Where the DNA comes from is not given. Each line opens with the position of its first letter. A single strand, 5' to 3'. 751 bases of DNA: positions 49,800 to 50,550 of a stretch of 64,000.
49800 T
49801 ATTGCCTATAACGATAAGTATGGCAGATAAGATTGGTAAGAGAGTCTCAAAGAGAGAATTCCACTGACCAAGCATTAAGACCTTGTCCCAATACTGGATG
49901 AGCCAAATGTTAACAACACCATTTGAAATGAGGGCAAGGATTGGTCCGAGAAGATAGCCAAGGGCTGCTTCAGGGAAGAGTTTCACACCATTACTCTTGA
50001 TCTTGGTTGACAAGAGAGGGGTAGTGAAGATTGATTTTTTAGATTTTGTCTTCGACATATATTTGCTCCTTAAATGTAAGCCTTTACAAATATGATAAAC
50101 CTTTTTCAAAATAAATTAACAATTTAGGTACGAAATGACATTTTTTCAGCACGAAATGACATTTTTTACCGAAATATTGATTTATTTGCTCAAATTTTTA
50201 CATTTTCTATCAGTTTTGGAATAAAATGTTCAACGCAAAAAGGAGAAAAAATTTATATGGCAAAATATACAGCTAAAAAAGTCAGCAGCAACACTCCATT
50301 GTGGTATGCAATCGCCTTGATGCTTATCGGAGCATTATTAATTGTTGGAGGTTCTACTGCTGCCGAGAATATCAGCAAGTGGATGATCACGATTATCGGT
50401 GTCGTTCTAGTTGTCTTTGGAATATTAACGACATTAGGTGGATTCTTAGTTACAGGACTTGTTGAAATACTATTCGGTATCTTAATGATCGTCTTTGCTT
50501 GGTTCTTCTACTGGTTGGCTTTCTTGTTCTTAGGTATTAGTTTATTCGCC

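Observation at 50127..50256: Second copy of the LytTR-type repeat family 32 kb away, upstream of an HdeD/DUF308-like membrane protein gene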

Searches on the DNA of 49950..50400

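Call 79: search_rna_families(source=window, start=49950, end=50400, threshold=evalue, max_evalue=1)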
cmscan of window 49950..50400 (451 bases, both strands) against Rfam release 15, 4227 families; matches with E-value up to 1: 2.
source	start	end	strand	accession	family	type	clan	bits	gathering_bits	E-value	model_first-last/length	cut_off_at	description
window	50106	50190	+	RF03714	MIR774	Gene; miRNA;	-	18.6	80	0.74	1-98/98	no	MIR774 microRNA precursor family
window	50019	50102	+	RF00330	snoZ43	Gene; snRNA; snoRNA; CD-box;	-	17.5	43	0.81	1-100/100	no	Small nucleolar RNA Z43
